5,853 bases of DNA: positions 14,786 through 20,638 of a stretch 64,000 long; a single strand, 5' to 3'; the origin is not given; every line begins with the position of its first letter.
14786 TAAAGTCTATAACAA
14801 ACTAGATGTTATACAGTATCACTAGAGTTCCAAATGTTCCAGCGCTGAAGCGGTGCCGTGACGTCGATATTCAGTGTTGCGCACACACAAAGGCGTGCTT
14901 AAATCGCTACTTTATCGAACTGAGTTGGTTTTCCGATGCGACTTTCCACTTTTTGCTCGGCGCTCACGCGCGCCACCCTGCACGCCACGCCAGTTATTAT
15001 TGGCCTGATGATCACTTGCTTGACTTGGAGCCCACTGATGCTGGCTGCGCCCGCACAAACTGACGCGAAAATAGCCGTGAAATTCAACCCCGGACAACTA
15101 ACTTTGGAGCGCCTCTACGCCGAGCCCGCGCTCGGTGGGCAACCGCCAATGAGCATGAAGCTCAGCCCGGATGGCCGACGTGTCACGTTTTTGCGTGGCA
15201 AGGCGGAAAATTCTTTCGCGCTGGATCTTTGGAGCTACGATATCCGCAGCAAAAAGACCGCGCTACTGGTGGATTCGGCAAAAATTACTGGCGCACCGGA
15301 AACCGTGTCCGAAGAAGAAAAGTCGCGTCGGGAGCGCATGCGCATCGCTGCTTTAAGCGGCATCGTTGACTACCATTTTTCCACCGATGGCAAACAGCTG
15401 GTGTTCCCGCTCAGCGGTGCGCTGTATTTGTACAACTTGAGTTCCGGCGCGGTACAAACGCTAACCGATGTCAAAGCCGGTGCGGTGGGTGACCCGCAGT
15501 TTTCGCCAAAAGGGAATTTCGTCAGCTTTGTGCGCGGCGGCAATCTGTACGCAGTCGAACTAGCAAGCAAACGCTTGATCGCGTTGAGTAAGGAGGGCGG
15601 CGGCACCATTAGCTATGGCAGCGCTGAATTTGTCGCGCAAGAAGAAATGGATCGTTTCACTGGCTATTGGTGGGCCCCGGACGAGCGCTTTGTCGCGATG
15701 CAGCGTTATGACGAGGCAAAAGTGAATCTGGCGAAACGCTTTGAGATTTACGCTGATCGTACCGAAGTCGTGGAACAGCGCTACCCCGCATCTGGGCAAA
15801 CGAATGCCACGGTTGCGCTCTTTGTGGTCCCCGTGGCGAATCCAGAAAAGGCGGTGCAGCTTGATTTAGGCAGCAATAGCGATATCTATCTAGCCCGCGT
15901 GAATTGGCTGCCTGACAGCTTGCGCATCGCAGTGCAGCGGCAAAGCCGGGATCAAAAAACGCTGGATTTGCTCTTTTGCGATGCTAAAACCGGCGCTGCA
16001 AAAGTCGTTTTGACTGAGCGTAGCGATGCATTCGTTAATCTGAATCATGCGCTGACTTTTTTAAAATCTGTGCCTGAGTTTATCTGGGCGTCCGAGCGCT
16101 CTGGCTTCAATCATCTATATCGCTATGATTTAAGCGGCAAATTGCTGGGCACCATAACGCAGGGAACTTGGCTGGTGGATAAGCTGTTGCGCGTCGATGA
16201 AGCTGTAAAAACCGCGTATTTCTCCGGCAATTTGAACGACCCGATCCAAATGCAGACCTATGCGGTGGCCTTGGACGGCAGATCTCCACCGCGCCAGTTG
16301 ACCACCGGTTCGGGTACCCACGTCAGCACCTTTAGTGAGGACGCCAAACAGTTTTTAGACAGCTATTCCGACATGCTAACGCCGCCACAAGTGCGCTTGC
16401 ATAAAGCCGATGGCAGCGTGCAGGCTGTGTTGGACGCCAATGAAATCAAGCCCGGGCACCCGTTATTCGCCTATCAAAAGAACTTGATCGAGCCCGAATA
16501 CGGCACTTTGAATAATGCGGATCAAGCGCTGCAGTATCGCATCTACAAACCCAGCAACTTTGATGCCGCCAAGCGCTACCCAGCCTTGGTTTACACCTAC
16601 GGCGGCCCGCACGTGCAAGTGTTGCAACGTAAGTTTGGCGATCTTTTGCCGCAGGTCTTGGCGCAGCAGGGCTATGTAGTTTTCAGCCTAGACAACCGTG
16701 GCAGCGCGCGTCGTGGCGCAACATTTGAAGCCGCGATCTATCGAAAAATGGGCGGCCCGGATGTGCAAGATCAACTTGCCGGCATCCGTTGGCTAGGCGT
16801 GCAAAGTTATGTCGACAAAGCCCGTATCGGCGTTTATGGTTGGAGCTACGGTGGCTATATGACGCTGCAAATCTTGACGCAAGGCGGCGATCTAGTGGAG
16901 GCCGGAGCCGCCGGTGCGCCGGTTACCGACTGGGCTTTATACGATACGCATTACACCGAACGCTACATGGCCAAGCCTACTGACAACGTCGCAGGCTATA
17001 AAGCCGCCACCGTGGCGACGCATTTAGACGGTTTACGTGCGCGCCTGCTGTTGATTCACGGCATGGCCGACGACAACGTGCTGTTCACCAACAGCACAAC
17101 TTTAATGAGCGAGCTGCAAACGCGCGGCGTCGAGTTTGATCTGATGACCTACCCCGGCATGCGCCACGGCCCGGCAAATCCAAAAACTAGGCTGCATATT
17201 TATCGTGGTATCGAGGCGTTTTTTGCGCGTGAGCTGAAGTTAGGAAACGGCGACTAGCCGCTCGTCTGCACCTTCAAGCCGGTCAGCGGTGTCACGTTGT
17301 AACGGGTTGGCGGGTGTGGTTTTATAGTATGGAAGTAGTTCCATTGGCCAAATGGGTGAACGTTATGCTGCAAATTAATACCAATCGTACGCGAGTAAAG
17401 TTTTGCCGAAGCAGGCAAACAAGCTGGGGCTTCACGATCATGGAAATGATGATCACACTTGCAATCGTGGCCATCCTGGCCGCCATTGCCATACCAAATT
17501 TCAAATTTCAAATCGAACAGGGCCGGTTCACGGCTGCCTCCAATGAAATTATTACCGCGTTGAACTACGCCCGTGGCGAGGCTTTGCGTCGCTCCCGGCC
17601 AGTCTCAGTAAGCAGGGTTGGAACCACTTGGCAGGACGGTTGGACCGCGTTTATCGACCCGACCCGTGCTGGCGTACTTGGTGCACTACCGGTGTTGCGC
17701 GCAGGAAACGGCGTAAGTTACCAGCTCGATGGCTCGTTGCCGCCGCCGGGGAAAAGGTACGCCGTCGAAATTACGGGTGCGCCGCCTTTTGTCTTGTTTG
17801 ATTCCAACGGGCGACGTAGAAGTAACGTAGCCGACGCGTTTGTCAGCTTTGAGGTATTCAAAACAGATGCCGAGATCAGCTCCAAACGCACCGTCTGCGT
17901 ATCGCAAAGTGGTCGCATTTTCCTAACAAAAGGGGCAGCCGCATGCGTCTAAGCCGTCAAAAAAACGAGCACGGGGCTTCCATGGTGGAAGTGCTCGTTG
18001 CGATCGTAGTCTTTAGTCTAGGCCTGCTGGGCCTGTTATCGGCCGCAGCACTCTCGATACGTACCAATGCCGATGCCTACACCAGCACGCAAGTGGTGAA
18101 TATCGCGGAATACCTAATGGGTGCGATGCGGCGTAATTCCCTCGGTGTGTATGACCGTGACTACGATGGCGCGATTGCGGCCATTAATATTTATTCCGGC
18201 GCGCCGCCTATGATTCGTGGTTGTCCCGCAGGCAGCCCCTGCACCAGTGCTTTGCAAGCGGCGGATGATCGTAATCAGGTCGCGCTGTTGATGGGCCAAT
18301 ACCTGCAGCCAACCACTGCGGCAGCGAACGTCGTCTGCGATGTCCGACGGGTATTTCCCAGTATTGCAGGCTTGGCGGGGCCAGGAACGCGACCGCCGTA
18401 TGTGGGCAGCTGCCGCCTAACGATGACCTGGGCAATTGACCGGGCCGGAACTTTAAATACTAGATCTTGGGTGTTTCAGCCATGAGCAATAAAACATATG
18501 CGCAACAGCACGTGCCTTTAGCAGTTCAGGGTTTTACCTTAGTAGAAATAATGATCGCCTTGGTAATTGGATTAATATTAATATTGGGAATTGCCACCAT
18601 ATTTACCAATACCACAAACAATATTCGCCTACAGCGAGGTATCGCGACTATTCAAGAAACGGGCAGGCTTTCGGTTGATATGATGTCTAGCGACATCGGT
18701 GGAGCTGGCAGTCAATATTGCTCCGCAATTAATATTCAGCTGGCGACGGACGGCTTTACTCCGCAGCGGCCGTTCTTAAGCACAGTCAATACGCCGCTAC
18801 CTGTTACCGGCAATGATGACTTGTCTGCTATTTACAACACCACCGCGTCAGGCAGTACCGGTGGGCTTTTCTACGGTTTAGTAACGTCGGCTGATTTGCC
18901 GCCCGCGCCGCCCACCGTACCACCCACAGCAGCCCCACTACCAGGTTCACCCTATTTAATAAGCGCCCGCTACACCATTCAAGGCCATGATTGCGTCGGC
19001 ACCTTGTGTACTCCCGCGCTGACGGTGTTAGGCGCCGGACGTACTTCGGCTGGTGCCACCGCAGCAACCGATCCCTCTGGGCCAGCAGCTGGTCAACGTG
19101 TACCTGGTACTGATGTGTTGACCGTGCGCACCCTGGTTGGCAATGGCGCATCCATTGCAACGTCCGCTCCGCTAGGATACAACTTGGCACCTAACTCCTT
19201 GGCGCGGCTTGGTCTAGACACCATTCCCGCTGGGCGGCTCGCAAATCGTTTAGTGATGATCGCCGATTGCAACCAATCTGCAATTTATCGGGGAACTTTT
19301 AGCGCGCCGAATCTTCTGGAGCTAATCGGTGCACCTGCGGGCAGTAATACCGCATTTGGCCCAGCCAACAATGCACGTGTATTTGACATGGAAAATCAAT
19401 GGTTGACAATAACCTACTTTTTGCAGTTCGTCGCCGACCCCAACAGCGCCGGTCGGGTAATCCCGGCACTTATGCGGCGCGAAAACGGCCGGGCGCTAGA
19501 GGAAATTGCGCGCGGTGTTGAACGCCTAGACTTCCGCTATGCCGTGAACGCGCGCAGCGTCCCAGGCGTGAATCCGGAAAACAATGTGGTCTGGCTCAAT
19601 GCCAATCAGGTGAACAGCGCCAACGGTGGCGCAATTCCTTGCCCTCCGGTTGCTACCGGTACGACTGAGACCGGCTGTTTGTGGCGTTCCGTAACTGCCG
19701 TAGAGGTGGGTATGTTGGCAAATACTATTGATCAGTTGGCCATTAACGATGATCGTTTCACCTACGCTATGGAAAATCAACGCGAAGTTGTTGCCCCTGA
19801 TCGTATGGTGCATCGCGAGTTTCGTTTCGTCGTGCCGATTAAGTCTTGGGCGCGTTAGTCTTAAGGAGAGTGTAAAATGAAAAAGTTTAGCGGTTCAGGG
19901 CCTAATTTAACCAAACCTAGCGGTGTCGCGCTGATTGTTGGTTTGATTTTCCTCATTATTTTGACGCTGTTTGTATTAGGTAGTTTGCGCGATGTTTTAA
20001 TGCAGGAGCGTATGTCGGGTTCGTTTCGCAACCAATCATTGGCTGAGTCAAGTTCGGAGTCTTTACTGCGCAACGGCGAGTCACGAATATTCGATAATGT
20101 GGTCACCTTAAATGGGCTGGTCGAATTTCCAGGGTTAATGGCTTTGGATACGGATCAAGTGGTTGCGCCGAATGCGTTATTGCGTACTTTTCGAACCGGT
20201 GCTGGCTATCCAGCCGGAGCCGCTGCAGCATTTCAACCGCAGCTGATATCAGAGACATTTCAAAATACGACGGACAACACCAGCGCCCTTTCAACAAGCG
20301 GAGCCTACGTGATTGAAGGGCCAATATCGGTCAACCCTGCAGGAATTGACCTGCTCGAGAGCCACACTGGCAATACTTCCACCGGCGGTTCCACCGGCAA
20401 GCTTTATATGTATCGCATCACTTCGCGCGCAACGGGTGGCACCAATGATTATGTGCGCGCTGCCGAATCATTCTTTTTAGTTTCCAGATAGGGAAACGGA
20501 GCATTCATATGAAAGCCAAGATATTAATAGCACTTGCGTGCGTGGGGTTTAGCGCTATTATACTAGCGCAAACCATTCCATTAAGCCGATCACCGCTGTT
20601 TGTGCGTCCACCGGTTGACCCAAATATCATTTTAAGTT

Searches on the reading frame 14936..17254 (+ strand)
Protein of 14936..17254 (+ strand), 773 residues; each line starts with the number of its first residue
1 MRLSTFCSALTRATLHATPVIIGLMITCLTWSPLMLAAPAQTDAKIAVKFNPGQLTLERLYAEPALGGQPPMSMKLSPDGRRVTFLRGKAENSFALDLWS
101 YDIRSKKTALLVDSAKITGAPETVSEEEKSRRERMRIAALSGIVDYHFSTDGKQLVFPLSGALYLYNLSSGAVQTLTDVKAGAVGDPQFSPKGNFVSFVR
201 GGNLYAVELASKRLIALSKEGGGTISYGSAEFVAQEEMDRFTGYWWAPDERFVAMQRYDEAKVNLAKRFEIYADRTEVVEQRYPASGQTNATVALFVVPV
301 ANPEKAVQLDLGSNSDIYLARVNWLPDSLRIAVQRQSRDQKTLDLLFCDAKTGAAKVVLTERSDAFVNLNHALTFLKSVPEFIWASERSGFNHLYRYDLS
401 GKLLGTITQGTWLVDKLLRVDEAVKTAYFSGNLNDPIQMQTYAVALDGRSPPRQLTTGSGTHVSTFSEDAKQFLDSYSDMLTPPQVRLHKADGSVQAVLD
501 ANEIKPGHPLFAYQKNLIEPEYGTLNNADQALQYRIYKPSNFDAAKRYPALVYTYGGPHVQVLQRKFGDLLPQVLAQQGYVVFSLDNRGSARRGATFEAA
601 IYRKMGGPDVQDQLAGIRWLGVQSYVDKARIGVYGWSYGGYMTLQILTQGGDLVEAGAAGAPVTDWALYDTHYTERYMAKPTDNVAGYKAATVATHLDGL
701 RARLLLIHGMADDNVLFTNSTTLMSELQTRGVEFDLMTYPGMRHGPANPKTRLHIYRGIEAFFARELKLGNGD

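Call 6: search_protein_families(library=pfam, proteins=[window:14936-17254:+], max_evalue=0.001)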
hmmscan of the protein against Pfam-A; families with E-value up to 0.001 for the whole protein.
window:14936-17254:+ (773 aa): 7 families
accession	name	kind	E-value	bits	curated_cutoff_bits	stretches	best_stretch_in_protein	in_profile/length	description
PF00930.27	DPPIV_N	-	7.9e-89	298.3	22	1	157-484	19-354/354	Dipeptidyl peptidase IV (DPP IV) N-terminal region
PF00326.27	Peptidase_S9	-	4.9e-56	190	22.6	1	572-768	7-211/213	Prolyl oligopeptidase family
PF02129.25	Peptidase_S15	-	4.4e-14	53.2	23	1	532-676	5-141/262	X-Pro dipeptidyl-peptidase (S15 family)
PF01738.24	DLH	-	1e-08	35.5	21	1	573-752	35-194/217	Dienelactone hydrolase family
PF20434.5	BD-FAE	-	4.3e-08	33.4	26.8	1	536-644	3-104/215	BD-FAE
PF12146.15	Hydrolase_4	-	1e-05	25.4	27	0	573-669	25-116/239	Serine aminopeptidase, S33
PF12740.14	PETase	-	0.00023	21.1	28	1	574-670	76-162/263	PET hydrolase-like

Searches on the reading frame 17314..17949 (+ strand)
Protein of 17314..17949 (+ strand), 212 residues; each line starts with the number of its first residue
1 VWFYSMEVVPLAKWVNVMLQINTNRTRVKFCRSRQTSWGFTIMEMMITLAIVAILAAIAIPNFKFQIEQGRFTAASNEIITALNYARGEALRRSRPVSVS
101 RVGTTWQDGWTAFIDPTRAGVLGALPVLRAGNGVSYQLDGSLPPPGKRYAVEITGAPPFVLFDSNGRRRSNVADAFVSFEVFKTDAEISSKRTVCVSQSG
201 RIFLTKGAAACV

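Call 54: search_protein_families(library=pfam, proteins=[window:17314-17949:+], max_evalue=0.001)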
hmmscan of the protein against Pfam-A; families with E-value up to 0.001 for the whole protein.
window:17314-17949:+ (212 aa): 2 families
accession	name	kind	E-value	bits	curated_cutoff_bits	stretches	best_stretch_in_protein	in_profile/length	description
PF12019.13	GspH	-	1.5e-13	51.6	21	1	75-200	1-108/108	Type II transport protein GspH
PF07963.17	N_methyl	-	0.00079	19.3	21.2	0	39-60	6-27/27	Prokaryotic N-terminal methylation motif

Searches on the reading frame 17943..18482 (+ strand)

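Call 54: search_protein_families(library=pfam, proteins=[window:17943-18482:+], max_evalue=0.001)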
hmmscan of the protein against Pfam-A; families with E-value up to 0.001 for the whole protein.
window:17943-18482:+ (180 aa): 1 family
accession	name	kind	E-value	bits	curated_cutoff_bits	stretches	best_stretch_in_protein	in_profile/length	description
PF07963.17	N_methyl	-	2.6e-05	24.1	21.2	1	7-32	2-27/27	Prokaryotic N-terminal methylation motif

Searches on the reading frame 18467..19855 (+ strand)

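Call 6: search_protein_families(library=pfam, proteins=[window:18467-19855:+], max_evalue=0.001)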
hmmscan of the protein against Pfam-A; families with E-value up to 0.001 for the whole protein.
window:18467-19855:+ (463 aa): 2 families
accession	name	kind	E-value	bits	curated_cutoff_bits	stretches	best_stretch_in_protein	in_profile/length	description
PF16074.10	PilW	-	2.5e-10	40.8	26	1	326-458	7-122/124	Type IV Pilus-assembly protein W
PF07963.17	N_methyl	-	1.6e-05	24.7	21.2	1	21-42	5-26/27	Prokaryotic N-terminal methylation motif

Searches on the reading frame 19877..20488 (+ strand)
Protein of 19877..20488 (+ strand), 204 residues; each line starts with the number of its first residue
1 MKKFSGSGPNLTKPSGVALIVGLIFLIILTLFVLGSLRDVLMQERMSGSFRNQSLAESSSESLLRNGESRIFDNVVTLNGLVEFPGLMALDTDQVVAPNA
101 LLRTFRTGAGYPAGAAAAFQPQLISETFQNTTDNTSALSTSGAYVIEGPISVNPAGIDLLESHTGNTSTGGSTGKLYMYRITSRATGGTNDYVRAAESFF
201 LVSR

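Call 54: search_protein_families(library=pfam, proteins=[window:19877-20488:+], max_evalue=0.001)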
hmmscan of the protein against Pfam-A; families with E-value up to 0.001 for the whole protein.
window:19877-20488:+ (204 aa): 2 families
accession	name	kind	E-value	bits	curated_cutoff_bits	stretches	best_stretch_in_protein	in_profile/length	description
PF13681.11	PilX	-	2.9e-06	28.1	27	1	131-199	25-86/89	Type IV pilus assembly protein PilX C-term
PF14341.11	PilX_N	-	1.3e-05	25.5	25.5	1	15-56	1-42/51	PilX N-terminal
